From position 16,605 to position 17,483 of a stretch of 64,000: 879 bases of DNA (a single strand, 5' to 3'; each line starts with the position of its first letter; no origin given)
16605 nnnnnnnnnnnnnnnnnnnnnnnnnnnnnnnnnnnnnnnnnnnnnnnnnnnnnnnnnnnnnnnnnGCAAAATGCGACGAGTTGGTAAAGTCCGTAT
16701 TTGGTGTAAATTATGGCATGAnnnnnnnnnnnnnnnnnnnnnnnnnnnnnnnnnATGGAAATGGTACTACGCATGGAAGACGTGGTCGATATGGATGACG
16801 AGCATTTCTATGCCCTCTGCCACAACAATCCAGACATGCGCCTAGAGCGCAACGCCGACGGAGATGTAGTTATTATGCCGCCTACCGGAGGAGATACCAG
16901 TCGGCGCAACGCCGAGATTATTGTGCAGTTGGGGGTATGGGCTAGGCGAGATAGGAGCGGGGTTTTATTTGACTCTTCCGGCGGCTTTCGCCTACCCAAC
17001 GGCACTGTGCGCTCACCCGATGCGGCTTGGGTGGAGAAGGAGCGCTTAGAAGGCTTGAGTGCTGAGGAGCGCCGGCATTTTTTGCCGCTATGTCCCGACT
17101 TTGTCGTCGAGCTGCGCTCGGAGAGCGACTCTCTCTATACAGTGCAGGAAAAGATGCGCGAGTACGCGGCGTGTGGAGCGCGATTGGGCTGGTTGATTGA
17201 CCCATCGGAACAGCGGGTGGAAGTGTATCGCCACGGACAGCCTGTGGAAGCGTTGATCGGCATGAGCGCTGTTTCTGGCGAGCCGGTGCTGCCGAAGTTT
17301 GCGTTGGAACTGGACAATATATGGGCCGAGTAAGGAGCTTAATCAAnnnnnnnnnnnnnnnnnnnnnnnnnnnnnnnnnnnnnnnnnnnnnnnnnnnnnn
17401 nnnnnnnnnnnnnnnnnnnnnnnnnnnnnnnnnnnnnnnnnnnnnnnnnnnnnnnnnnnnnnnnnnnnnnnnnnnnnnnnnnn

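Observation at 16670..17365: Uma2 endonuclease gene inserted into the first codons of rhaM, bracketed by an exact 17-nt duplication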

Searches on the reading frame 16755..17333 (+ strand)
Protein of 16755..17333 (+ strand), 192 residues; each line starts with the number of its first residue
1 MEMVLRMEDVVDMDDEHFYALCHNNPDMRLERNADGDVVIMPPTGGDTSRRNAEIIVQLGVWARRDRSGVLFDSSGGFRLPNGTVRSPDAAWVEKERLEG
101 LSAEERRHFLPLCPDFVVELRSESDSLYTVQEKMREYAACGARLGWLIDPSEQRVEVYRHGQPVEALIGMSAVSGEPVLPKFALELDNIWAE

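Call 4: search_protein_families(library=pfam, proteins=[window:16755-17333:+])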
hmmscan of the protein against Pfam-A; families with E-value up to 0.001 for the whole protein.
window:16755-17333:+ (192 aa): 1 family
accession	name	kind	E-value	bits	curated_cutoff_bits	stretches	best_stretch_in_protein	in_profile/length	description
PF05685.18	Uma2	-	6.7e-45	153.1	27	1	16-186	2-171/172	Putative restriction endonuclease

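Call 10: find_encoding_contigs(protein=window:16755-17333:+, flank=6000, max_places=10)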
Protein window:16755-17333:+ (192 aa): 5 contigs read that carry it; 5 places shown.
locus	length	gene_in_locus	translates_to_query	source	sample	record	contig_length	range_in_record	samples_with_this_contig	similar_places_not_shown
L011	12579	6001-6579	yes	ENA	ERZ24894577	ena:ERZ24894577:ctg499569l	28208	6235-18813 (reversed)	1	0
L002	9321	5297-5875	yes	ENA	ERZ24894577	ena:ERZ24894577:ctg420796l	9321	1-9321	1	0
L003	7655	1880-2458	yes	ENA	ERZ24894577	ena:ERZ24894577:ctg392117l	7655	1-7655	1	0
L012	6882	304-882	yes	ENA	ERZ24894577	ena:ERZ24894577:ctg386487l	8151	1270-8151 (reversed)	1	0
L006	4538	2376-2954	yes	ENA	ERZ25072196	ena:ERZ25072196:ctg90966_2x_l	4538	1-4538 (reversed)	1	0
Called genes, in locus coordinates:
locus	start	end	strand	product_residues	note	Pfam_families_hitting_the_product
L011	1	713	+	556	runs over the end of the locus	PF00639:Rotamase (weak), PF13145:Rotamase_2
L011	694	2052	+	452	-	-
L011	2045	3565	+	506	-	-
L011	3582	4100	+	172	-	PF04115:Ureidogly_lyase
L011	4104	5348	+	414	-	PF01408:GFO_IDH_MocA, PF22725:GFO_IDH_MocA_C3, PF02894:GFO_IDH_MocA_C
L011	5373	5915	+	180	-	PF04115:Ureidogly_lyase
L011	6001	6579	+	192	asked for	PF05685:Uma2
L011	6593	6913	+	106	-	PF05336:rhaM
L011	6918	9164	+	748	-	-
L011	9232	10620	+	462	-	PF00144:Beta-lactamase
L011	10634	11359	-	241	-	PF03009:GDPD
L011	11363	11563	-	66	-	PF16277:DUF4926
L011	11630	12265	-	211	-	PF07593:UnbV_ASPIC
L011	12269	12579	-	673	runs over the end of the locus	PF01839:FG-GAP (faint), PF13517:FG-GAP_3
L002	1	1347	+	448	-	?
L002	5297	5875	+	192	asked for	PF05685:Uma2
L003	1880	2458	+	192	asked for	PF05685:Uma2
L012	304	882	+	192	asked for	PF05685:Uma2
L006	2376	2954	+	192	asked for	PF05685:Uma2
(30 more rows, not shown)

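Call 11: find_homologous_proteins(query=window:16755-17333:+, max_evalue=1e-20)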
Query window:16755-17333:+ (192 aa): 7996 proteins with E <= 1e-20 among 8000 candidates; the best 120 are listed.
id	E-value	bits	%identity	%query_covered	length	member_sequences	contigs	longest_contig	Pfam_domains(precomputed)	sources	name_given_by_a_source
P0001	1.2e-120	419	97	100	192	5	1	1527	PF05685.19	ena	-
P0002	3.6e-118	410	95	100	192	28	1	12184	PF05685.19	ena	-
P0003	1.6e-116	405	95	100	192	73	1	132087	PF05685.19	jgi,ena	jgi:Uma2 family endonuclease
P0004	7.1e-114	396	92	100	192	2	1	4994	PF05685.19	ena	-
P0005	2.0e-113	395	92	100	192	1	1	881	PF05685.19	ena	-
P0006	2.5e-111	388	89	100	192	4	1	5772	PF05685.19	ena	-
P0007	2.7e-111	388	89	100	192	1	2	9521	PF05685.19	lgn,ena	-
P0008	5.4e-111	387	89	100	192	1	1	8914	PF05685.19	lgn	-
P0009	7.1e-111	387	89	100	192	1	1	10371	PF05685.19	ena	-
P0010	1.3e-110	386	89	100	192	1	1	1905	PF05685.19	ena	-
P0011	6.2e-110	384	89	100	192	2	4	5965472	PF05685.19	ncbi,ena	-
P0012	6.6e-110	384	88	100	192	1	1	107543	PF05685.19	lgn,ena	-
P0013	9.4e-110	383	88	100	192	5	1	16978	PF05685.19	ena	-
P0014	2.5e-109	382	88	100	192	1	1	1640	PF05685.19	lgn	-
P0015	8.1e-109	380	88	100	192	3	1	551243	PF05685.19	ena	-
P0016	6.5e-107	374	88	100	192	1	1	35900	PF05685.19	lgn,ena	-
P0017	5.3e-90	319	73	99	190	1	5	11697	PF05685.19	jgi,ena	jgi:Uma2 family endonuclease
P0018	9.1e-76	272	64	99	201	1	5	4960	PF05685.19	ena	-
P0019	2.8e-75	271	63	99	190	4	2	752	PF05685.19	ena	-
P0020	2.1e-72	261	61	99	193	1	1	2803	PF05685.19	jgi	jgi:Uma2 family endonuclease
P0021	4.5e-72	260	62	99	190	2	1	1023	PF05685.19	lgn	-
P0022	7.7e-72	259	64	99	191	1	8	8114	PF05685.19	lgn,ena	-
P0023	1.3e-71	259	62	99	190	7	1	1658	PF05685.19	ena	-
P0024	1.9e-71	258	62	99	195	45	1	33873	PF05685.19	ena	-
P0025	3.3e-71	257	63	99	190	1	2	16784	PF05685.19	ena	-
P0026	9.8e-71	256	62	99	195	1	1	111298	PF05685.19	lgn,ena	-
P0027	1.8e-70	255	62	99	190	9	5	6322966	PF05685.19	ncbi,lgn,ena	-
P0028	2.7e-70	254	60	99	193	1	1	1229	PF05685.19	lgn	-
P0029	3.0e-70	254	61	99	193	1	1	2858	PF05685.19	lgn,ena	-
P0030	3.6e-70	254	60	99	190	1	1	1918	PF05685.19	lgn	-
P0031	4.0e-70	254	60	98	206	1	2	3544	PF05685.19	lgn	-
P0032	6.8e-70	253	62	99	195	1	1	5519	PF05685.19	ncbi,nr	ncbi:MAG: Uma2 family endonuclease [Gemmatimonadetes bacterium]|nr:Uma2 family endonuclease [Gemmati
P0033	7.1e-70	253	59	98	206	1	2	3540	PF05685.19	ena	-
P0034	8.1e-70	253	58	99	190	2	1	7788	PF05685.19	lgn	-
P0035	8.4e-70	253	58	98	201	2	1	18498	PF05685.19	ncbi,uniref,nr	ncbi:MAG: hypothetical protein A3F84_05865 [Candidatus Handelsmanbacteria bacterium RIFCSPLOWO2_12_F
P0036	1.0e-69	252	62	99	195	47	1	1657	PF05685.19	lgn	-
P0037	2.7e-69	251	61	98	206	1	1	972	PF05685.19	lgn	-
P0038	2.8e-69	251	59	97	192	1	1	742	PF05685.19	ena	-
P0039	6.6e-69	250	61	99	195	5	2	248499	PF05685.19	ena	-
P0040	6.7e-69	250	60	95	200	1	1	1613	PF05685.19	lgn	-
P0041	8.3e-69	249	61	99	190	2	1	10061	PF05685.19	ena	-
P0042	9.1e-69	249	61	99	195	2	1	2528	PF05685.19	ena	-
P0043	1.1e-68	249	58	99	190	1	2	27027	PF05685.19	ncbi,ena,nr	ncbi:MAG: Uma2 family endonuclease [bacterium]|nr:Uma2 family endonuclease [bacterium]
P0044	1.2e-68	249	60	98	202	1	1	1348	PF05685.19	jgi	jgi:Uma2 family endonuclease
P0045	2.0e-68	248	58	98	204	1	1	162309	PF05685.19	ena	-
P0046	2.1e-68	248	61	98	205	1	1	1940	PF05685.19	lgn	-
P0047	2.9e-68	248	59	98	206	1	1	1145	PF05685.19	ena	-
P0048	4.0e-68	247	57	98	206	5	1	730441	PF05685.19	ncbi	-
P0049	5.1e-68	247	56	98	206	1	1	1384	PF05685.19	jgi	jgi:Uma2 family endonuclease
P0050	6.0e-68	247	58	98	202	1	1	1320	PF05685.19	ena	-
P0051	6.3e-68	247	58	98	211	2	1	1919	PF05685.19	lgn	-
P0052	6.7e-68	246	58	98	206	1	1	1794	PF05685.19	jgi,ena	-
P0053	7.0e-68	246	57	98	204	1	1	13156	PF05685.19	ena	-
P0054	7.2e-68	246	57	99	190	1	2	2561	PF05685.19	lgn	-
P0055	7.4e-68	246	58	98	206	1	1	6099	PF05685.19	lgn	-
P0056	8.4e-68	246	55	99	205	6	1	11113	PF05685.19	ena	-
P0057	8.4e-68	246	58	98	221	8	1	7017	PF05685.19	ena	-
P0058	1.1e-67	246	59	99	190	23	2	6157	PF05685.19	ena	-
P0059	1.1e-67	246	57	98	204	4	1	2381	PF05685.19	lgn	-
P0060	1.2e-67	246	59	99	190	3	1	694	PF05685.19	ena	-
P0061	1.2e-67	246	56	98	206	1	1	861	PF05685.19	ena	-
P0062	1.3e-67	246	58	98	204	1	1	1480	PF05685.19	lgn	-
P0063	1.6e-67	245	56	98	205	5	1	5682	PF05685.19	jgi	-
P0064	1.6e-67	245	58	98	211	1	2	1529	PF05685.19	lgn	-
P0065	1.8e-67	245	59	98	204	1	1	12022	PF05685.19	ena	-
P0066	1.9e-67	245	59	98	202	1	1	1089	PF05685.19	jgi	jgi:Uma2 family endonuclease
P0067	2.1e-67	245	56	98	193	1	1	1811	PF05685.19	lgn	-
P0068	2.3e-67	245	59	98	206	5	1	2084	PF05685.19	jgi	jgi:Uma2 family endonuclease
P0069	2.6e-67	245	57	98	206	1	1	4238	PF05685.19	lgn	-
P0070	2.8e-67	244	58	98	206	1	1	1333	PF05685.19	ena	-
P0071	4.2e-67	244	59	98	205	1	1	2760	PF05685.19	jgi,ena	-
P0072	4.9e-67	244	57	98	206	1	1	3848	PF05685.19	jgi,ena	-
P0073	5.3e-67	244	57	98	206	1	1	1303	PF05685.19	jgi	jgi:Uma2 family endonuclease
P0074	6.0e-67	243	57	98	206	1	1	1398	PF05685.19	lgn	-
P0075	7.2e-67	243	56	99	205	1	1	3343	PF05685.19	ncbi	-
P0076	7.2e-67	243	57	98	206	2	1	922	PF05685.19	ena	-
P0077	8.2e-67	243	56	98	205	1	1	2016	PF05685.19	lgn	-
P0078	9.0e-67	243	58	98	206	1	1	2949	PF05685.19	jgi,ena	-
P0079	9.4e-67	243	57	98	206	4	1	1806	PF05685.19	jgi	-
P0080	1.0e-66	243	56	93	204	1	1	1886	PF05685.19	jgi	jgi:Uma2 family endonuclease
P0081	1.3e-66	242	56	98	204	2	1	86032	PF05685.19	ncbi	-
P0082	1.3e-66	242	59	99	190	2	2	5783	PF05685.19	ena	-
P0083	1.4e-66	242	57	98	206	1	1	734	PF05685.19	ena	-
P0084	1.4e-66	242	59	98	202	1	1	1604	PF05685.19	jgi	jgi:Uma2 family endonuclease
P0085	1.4e-66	242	59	98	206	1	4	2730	PF05685.19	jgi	jgi:Uma2 family endonuclease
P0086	1.4e-66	242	57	98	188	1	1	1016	PF05685.19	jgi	jgi:Uma2 family endonuclease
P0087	1.7e-66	242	57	97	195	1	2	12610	PF05685.19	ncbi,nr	ncbi:MAG: Uma2 family endonuclease [Cyanobacteria bacterium]|nr:Uma2 family endonuclease [Cyanobacte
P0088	1.8e-66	242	60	98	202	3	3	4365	PF05685.19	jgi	jgi:Uma2 family endonuclease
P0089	1.9e-66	242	56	98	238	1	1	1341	PF05685.19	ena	-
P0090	2.2e-66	242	59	98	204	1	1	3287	PF05685.19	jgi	jgi:Uma2 family endonuclease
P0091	2.3e-66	241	57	98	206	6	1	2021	PF05685.19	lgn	-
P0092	2.5e-66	241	59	98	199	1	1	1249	PF05685.19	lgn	-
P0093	2.6e-66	241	59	98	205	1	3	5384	PF05685.19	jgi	jgi:Uma2 family endonuclease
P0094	2.7e-66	241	58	98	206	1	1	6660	PF05685.19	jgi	jgi:Uma2 family endonuclease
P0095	2.8e-66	241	57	98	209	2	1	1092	PF05685.19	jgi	jgi:Uma2 family endonuclease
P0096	2.8e-66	241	56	98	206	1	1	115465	PF05685.19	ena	-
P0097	3.0e-66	241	57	98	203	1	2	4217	PF05685.19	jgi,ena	-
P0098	3.0e-66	241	58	98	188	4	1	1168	PF05685.19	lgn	-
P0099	3.2e-66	241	59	98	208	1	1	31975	PF05685.19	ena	-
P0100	3.2e-66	241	59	98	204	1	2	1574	PF05685.19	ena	-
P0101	3.3e-66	241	58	94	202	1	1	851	PF05685.19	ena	-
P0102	3.6e-66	241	59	98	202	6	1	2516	PF05685.19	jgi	jgi:Uma2 family endonuclease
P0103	4.4e-66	241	56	98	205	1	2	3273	PF05685.19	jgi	jgi:Uma2 family endonuclease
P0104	4.6e-66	240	56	98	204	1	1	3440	PF05685.19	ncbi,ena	-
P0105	4.7e-66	240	56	98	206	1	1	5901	PF05685.19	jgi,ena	-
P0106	4.7e-66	240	58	98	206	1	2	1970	PF05685.19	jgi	jgi:Uma2 family endonuclease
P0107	4.9e-66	240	59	98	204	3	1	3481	PF05685.19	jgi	jgi:Uma2 family endonuclease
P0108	5.1e-66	240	57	98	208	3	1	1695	PF05685.19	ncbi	-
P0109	5.1e-66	240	58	97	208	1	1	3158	PF05685.19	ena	-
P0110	5.5e-66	240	57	98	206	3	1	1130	PF05685.19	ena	-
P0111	5.8e-66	240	56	98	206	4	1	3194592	PF05685.19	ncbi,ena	-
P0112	6.2e-66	240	59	98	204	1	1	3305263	PF05685.19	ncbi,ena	-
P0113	6.5e-66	240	56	98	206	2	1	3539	PF05685.19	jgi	jgi:Uma2 family endonuclease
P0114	7.3e-66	240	55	98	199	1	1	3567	PF05685.19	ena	-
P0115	7.6e-66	240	57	98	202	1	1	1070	PF05685.19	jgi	jgi:Uma2 family endonuclease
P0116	7.7e-66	240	58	98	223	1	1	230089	PF05685.19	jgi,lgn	jgi:Uma2 family endonuclease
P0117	8.5e-66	240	57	98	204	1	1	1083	PF05685.19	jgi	jgi:Uma2 family endonuclease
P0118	8.6e-66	240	56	98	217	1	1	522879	PF05685.19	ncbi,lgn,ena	-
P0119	8.9e-66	240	57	99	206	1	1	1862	PF05685.19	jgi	jgi:Uma2 family endonuclease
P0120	9.9e-66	239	57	97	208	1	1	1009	PF05685.19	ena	-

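Call 29: find_related_loci(query=A1, collection=metagenome_contigs, flank=4000)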
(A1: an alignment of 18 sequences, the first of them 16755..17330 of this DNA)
Query A1 (192 aa) in metagenome_contigs; peptide patterns used: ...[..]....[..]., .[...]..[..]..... (x = any residue, [..] = any of these).
600 stretches matched a pattern (row limit reached: there are more); 588 encode a relative of the query (tblastn E <= 1e-3); the best 80 are kept; 80 distinct loci.
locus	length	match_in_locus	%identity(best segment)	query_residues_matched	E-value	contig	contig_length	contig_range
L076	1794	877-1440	58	3-190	2e-77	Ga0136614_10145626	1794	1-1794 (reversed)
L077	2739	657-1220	59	3-190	1e-73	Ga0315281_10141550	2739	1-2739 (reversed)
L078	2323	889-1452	57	3-190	2e-73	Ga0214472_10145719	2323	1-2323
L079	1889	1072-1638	60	3-191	3e-74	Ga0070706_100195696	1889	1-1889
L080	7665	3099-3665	55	3-191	1e-71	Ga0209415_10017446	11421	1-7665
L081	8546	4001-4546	55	9-190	2e-70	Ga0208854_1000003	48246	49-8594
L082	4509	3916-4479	56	3-190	2e-70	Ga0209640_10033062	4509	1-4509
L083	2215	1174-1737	57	3-190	8e-72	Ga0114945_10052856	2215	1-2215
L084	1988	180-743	57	3-190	5e-72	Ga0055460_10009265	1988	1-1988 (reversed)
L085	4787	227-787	56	3-189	1e-69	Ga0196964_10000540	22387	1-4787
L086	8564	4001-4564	55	3-190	2e-69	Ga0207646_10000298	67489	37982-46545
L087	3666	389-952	53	3-190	3e-69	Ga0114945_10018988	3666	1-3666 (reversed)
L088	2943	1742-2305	53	3-190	5e-69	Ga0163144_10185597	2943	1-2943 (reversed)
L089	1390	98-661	56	3-190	1e-72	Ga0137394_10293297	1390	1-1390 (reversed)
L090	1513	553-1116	55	3-190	7e-72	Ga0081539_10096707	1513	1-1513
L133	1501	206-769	52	3-190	6e-67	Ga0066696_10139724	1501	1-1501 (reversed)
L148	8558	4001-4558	51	3-189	4e-63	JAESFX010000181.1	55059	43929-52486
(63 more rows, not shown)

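Call 30: find_related_loci(query=A1, collection=viral_contigs, flank=4000)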
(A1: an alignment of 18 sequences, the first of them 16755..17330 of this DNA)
Query A1 (192 aa) in viral_contigs; peptide patterns used: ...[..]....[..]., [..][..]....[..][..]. (x = any residue, [..] = any of these).
5 stretches matched a pattern; 1 encode a relative of the query (tblastn E <= 1e-3); 1 distinct loci.
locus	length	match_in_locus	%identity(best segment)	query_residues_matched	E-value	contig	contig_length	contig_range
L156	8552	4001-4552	38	13-191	6e-38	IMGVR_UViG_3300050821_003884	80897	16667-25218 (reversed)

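Call 39: find_encoding_contigs(protein=P0017, flank=4000, max_places=6)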
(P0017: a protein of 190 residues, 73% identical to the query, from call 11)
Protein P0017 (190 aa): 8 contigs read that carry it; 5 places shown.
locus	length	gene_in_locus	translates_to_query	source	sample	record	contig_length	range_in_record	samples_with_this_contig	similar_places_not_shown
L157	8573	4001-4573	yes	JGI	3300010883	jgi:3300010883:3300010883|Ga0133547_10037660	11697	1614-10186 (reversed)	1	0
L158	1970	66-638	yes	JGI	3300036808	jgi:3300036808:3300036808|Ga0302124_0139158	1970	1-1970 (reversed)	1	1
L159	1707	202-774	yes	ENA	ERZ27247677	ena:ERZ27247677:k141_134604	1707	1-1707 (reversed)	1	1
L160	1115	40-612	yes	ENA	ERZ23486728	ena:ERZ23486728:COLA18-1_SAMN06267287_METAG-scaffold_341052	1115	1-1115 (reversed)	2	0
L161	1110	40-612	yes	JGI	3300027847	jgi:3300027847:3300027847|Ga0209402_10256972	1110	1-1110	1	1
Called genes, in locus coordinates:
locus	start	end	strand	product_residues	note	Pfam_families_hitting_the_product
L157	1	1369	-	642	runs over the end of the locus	PF02743:dCache_1, PF00672:HAMP, PF00512:HisKA, PF02518:HATPase_c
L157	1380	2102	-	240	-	PF00930:DPPIV_N (faint), PF25174:Beta-prop_THOC3 (faint), PF26549:Tricorn_N, PF26550:Tricorn_2nd, PF23381:Beta-prop_IFT122_1st (faint), PF26549:Tricorn_N (weak), PF07676:PD40 (weak), PF26549:Tricorn_N (weak)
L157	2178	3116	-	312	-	-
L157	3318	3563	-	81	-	-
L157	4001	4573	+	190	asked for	PF05685:Uma2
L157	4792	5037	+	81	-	-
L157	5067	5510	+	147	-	PF10049:DUF2283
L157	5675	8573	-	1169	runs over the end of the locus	PF07494:Reg_prop (faint), PF08450:SGL (faint), PF07495:Y_Y_Y, PF00512:HisKA, PF02518:HATPase_c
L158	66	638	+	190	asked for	PF05685:Uma2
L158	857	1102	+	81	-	-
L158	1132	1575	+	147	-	PF10049:DUF2283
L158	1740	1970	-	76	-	?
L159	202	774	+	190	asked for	PF05685:Uma2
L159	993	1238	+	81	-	-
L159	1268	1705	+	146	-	?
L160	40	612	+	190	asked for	PF05685:Uma2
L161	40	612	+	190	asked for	PF05685:Uma2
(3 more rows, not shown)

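Call 40: find_encoding_contigs(protein=P0022, flank=4000, max_places=6)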
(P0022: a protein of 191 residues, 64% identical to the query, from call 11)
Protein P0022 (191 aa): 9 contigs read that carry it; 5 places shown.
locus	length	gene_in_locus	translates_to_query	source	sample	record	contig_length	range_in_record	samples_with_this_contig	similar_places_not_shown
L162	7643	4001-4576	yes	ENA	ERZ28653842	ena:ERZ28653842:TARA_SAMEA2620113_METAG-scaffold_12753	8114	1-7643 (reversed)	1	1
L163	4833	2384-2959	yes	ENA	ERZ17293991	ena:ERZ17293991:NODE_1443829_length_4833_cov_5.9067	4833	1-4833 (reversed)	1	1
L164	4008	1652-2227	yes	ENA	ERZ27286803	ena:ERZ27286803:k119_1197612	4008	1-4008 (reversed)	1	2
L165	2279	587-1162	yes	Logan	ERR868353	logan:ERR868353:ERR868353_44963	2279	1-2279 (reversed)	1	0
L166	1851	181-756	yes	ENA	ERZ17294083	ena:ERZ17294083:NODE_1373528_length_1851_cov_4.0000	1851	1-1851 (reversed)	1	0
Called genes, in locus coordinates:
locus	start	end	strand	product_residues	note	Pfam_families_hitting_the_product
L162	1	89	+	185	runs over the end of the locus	?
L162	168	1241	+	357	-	PF02985:HEAT (faint)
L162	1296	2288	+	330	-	PF01408:GFO_IDH_MocA, PF22725:GFO_IDH_MocA_C3, PF02894:GFO_IDH_MocA_C (weak)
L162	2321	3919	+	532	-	PF05721:PhyH (faint)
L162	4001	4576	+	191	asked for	PF05685:Uma2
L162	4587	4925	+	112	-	PF18765:Polbeta (weak)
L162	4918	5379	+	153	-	PF20797:HepT-like_2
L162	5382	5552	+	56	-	-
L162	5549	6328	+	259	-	PF03328:HpcH_HpaI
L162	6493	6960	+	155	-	PF00583:Acetyltransf_1, PF13527:Acetyltransf_9 (weak), PF13673:Acetyltransf_10, PF13508:Acetyltransf_7, PF08445:FR47 (weak)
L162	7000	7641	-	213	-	?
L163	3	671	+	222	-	?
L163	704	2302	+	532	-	PF05721:PhyH (faint)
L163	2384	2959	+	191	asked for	PF05685:Uma2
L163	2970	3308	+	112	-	PF18765:Polbeta (weak)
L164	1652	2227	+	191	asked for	PF05685:Uma2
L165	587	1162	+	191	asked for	PF05685:Uma2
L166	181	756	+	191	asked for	PF05685:Uma2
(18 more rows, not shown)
